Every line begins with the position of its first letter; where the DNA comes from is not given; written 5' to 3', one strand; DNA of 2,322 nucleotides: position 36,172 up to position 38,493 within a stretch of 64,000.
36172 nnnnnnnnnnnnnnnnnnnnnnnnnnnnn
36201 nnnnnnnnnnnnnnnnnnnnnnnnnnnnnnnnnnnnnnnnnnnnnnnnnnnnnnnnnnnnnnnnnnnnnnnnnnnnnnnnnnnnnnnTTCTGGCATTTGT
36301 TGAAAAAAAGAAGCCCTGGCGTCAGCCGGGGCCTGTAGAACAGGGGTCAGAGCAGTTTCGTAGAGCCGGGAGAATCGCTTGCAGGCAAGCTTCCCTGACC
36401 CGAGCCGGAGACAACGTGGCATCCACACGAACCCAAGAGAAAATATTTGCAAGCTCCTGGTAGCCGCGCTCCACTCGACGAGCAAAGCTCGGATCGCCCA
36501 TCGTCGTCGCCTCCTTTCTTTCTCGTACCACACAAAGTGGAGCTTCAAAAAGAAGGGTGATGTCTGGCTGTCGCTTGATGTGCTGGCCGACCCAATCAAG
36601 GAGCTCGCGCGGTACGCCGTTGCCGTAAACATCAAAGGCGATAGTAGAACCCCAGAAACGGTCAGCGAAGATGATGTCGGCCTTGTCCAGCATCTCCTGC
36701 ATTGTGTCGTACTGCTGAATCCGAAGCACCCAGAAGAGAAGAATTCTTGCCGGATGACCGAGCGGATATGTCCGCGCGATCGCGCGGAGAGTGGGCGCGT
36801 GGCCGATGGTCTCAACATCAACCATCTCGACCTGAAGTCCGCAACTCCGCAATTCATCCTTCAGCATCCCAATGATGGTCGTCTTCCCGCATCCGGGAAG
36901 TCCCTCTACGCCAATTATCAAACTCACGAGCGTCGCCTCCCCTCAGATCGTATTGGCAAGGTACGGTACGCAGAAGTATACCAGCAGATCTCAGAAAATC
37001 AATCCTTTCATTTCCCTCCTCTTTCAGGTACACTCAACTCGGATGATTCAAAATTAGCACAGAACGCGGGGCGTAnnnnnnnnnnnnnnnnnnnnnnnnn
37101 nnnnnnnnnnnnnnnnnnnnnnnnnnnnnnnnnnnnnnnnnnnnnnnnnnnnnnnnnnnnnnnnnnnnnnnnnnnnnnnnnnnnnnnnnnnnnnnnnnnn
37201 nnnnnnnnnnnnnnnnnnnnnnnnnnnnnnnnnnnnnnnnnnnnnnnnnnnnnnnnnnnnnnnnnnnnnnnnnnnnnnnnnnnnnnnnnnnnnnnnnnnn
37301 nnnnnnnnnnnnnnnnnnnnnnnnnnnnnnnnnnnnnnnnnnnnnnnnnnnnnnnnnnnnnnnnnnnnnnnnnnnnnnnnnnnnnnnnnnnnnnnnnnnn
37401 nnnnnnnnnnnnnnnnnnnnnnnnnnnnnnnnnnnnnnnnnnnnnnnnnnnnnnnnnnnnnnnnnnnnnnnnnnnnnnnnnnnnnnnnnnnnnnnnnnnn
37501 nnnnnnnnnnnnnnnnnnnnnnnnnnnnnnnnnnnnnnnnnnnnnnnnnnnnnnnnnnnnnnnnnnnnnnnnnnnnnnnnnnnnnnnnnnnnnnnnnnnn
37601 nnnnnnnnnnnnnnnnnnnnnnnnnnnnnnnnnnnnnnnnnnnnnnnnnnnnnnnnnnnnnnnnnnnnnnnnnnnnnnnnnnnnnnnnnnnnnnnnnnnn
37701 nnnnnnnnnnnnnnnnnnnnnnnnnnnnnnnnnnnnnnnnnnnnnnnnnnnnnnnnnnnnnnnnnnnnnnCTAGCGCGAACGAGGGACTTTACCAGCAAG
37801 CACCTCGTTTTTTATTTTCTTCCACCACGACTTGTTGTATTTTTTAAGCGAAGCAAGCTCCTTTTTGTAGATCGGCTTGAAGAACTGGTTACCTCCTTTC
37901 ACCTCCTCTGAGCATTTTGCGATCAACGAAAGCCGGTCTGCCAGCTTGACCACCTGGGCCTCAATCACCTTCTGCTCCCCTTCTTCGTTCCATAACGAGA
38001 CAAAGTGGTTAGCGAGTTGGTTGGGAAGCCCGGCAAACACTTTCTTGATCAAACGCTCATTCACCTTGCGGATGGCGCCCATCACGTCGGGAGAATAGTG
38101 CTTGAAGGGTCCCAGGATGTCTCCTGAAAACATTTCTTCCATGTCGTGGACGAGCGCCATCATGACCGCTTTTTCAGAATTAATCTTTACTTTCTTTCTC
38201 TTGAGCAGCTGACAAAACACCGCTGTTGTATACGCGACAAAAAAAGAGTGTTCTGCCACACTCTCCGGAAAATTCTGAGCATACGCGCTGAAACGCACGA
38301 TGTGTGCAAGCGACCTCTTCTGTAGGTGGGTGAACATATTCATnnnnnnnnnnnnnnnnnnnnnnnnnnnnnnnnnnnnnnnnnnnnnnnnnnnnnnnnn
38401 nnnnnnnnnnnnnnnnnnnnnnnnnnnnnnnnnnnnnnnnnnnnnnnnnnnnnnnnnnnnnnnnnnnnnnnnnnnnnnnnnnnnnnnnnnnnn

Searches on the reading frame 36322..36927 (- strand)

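Call 9: search_protein_families(library=pfam, proteins=[window:36322-36927:-])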
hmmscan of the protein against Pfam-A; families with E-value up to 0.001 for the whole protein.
window:36322-36927:- (201 aa): 2 families
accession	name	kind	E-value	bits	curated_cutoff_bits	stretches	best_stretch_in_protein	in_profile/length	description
PF02223.23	Thymidylate_kin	-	4.2e-15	56.3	27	1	7-179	1-183/185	Thymidylate kinase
PF03308.22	MeaB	-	0.00039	20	23.1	1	3-39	34-70/273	Methylmalonyl Co-A mutase-associated GTPase MeaB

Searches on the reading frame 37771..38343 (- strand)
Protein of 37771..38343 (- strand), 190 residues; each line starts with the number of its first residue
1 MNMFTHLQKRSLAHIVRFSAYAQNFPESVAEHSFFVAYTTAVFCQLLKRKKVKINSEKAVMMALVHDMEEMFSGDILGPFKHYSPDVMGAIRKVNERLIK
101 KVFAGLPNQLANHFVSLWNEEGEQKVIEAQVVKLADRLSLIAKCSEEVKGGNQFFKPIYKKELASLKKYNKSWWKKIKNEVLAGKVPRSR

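Call 9: search_protein_families(library=pfam, proteins=[window:37771-38343:-])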
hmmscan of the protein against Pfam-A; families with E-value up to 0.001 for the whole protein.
window:37771-38343:- (190 aa): 3 families
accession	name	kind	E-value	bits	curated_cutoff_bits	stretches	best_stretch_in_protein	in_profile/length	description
PF12917.13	YfbR-like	-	3.5e-33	115.3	25.9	1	11-170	8-167/182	5'-deoxynucleotidase YfbR-like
PF13023.12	HD_3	-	5.3e-20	72.4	22.5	1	15-158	7-144/165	HD domain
PF01966.28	HD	-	4.5e-09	37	22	1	29-139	1-114/116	HD domain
